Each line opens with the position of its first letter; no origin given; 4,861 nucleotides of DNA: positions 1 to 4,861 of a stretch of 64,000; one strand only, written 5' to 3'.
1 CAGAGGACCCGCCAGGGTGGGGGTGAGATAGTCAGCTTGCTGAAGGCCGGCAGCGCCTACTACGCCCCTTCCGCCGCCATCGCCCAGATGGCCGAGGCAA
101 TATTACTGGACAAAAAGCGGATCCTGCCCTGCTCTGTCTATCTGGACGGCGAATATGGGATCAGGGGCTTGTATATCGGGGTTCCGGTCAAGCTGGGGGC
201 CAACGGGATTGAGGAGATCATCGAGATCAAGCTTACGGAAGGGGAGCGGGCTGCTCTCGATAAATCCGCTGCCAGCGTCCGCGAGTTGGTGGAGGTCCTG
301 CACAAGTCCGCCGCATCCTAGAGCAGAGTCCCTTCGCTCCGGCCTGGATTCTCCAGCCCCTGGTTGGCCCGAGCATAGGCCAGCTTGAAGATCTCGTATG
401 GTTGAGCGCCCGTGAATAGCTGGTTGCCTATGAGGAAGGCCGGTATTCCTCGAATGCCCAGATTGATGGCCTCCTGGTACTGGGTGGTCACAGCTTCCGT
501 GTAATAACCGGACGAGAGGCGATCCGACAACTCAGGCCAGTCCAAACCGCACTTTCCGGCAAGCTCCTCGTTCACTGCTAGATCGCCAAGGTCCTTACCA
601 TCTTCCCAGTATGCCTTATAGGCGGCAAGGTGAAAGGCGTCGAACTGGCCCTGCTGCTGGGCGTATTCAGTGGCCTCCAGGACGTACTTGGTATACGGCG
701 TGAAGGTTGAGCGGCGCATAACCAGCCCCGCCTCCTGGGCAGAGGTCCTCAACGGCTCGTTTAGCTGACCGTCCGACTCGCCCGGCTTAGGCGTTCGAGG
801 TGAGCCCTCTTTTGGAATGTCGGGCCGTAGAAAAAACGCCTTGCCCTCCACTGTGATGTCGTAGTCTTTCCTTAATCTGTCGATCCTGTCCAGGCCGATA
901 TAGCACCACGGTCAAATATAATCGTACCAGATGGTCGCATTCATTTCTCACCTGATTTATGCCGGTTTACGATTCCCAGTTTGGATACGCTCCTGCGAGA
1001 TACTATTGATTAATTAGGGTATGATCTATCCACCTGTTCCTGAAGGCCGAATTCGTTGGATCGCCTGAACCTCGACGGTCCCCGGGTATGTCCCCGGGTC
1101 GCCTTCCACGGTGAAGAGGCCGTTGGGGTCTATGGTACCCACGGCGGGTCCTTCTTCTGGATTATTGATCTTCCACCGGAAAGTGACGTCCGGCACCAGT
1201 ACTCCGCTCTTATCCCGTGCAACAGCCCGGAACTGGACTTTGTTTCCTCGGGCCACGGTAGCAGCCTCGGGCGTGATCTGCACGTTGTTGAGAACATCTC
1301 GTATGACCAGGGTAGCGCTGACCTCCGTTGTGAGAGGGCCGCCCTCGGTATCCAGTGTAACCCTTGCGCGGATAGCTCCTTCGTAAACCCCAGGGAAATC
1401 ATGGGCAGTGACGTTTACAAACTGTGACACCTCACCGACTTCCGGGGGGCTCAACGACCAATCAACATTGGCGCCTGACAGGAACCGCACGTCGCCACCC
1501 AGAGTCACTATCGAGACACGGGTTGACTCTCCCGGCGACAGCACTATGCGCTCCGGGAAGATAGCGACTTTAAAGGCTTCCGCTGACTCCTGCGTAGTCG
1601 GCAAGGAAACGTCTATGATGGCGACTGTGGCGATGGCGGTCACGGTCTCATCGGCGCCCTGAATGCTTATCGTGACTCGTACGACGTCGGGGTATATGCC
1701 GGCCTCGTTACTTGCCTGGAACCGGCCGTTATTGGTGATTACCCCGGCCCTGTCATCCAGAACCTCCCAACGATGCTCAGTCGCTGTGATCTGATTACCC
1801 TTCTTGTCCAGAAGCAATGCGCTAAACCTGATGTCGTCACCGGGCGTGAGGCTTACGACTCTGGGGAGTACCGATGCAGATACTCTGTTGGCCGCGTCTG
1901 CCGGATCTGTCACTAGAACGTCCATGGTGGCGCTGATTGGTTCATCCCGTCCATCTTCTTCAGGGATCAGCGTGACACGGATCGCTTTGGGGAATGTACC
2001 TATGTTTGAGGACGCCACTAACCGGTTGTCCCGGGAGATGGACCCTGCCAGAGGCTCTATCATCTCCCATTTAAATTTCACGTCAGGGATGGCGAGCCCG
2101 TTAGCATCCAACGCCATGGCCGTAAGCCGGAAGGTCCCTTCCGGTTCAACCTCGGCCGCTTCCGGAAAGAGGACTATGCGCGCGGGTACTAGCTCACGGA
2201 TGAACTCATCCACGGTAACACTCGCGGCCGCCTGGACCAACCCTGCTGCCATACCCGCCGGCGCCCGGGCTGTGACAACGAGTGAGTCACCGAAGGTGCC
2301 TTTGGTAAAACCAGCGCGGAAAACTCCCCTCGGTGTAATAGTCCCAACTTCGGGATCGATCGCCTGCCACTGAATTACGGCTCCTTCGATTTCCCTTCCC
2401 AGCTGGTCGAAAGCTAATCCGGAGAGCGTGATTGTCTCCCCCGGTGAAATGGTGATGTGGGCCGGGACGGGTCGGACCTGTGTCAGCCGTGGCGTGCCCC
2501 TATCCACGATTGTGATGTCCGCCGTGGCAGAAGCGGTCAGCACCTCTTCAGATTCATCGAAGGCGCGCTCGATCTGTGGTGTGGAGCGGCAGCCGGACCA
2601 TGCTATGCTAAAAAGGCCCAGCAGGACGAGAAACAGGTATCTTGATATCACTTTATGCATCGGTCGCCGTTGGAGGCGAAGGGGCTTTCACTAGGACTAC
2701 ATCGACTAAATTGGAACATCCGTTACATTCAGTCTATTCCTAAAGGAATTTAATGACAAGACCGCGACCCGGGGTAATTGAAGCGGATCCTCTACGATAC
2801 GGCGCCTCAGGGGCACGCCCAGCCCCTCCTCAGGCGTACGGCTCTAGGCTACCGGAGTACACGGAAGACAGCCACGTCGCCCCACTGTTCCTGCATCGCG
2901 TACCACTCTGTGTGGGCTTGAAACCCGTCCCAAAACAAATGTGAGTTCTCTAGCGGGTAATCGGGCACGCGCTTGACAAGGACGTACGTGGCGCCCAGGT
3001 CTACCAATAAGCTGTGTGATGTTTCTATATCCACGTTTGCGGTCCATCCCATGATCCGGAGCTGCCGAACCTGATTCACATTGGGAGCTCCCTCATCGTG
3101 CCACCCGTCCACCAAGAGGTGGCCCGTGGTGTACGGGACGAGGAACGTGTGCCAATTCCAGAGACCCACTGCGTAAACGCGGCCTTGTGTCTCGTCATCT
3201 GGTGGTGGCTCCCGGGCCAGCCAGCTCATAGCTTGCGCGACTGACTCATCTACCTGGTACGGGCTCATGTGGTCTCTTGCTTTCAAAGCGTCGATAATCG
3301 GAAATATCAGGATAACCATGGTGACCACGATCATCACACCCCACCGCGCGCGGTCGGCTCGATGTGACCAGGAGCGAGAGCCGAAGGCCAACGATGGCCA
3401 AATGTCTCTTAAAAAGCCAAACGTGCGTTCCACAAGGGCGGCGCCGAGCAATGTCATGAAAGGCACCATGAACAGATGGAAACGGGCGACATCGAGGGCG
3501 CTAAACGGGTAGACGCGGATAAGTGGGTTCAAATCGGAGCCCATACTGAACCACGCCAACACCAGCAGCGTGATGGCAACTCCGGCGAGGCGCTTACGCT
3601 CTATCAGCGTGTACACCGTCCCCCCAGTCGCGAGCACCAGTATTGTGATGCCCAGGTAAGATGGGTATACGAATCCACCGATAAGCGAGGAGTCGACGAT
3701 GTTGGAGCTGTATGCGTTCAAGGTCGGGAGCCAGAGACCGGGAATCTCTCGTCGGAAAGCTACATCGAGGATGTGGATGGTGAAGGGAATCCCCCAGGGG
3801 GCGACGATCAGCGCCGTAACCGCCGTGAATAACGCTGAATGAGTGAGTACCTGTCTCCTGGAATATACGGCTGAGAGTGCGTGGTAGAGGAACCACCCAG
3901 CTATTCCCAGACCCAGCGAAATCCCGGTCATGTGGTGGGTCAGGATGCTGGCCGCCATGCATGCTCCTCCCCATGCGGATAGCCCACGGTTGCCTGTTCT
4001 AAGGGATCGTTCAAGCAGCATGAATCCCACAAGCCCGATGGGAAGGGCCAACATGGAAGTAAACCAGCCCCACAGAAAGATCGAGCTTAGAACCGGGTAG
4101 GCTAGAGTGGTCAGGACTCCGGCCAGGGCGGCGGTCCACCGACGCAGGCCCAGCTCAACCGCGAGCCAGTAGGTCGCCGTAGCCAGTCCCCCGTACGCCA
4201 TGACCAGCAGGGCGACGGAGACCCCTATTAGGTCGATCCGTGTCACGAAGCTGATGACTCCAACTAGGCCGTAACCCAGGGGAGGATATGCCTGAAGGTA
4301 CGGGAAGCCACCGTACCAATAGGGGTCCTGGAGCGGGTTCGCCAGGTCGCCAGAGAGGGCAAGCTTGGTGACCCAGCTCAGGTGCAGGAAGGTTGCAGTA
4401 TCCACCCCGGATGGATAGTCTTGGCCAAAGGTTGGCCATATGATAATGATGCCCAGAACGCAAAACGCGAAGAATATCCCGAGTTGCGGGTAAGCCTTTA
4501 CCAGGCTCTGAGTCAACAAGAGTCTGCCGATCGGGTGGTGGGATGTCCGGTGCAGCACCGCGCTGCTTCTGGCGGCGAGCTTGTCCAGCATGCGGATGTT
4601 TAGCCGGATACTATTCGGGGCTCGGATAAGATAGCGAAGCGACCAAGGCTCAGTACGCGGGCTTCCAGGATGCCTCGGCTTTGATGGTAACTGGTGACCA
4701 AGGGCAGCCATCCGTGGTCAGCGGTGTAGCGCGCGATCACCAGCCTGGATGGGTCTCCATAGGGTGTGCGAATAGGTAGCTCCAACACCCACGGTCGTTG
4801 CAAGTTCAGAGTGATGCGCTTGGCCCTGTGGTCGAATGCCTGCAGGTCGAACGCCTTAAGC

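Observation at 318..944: In-frame TGA at the nucleophilic Cys of the CPWC motif in a DsbA/FrnE-like oxidoreductase: a selenoprotein candidate missed by the ORF track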

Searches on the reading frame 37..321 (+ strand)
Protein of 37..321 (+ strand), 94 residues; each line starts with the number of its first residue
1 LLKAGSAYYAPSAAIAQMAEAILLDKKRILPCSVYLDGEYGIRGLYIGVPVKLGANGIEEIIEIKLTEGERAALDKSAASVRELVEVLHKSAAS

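Call 17: search_protein_families(library=pfam, proteins=[window:37-321:+], max_evalue=0.00001)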
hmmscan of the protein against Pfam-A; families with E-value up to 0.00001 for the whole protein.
window:37-321:+ (94 aa): 1 family
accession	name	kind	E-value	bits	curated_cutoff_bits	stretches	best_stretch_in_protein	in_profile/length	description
PF02866.23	Ldh_1_C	-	6.3e-17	62.5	22.6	1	3-85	82-167/174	lactate/malate dehydrogenase, alpha/beta C-terminal domain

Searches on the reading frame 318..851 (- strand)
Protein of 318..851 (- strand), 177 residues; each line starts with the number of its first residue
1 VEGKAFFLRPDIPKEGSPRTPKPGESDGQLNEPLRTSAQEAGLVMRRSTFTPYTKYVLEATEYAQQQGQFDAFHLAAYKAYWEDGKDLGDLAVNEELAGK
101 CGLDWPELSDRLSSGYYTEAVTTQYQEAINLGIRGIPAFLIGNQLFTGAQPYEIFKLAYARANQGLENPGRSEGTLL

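Call 30: find_encoding_contigs(protein=window:318-851:-, flank=10000, max_places=4)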
Protein window:318-851:- (177 aa): 2 contigs read that carry it; 2 places shown.
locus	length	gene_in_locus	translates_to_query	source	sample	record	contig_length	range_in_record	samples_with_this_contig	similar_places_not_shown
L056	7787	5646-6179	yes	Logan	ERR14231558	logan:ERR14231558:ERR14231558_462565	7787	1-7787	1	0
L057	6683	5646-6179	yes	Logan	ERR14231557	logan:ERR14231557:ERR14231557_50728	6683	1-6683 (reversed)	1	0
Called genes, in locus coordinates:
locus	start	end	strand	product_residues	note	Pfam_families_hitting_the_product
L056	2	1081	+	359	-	?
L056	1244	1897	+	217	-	-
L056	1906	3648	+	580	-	-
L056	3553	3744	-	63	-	-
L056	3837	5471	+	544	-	PF02368:Big_2 (faint), PF01835:MG2 (faint)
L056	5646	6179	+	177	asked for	PF01323:DSBA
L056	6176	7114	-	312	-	PF00056:Ldh_1_N, PF02866:Ldh_1_C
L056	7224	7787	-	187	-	?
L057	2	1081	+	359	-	?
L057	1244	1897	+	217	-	-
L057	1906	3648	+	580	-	-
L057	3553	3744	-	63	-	-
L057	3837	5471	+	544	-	PF02368:Big_2 (faint), PF01835:MG2 (faint)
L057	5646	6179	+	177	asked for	PF01323:DSBA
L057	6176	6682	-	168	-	?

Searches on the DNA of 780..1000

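Call 72: search_rna_families(source=window, start=780, end=1000, threshold=evalue, max_evalue=10)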
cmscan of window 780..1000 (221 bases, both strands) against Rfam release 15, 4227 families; matches with E-value up to 10: 1.
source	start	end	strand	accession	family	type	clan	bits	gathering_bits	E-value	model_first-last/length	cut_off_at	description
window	780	857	+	RF02731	JA03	Gene; sRNA;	-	11.3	44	2.7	195-274/274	5'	Aggregatibacter sRNA JA03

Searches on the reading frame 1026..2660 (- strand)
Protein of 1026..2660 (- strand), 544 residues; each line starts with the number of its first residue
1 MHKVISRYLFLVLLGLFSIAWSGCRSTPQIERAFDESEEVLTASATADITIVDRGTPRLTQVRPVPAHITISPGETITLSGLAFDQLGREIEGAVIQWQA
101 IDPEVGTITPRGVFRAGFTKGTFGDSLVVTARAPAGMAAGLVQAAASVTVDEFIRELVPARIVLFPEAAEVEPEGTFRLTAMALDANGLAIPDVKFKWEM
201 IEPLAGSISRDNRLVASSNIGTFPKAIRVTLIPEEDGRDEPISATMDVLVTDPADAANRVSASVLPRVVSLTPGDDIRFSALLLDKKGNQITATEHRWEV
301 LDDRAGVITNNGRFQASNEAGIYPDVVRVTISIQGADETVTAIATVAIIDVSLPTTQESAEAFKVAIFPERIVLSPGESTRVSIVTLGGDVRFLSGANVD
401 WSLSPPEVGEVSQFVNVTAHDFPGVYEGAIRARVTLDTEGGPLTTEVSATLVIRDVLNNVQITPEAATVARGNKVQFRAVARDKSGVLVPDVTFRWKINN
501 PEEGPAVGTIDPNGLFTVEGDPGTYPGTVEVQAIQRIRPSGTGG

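Call 17: search_protein_families(library=pfam, proteins=[window:1026-2660:-], max_evalue=0.00001)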
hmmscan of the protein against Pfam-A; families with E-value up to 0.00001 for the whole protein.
window:1026-2660:- (544 aa): 2 families
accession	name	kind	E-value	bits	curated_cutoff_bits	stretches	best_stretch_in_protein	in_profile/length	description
PF01835.25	MG2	-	2.3e-08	34.7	32.8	0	272-321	12-59/96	MG2 domain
PF02368.24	Big_2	-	1.3e-07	31.9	22.8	0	459-534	4-67/79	Bacterial Ig-like domain (group 2)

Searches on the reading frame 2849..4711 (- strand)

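Call 17: search_protein_families(library=pfam, proteins=[window:2849-4711:-], max_evalue=0.00001)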
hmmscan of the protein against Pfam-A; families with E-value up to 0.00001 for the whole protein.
window:2849-4711:- (620 aa): 1 family
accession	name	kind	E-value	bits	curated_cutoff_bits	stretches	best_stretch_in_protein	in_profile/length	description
PF10131.15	PTPS_related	-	1.4e-11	44.1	26.4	1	142-551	4-378/621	6-pyruvoyl-tetrahydropterin synthase related domain; membrane protein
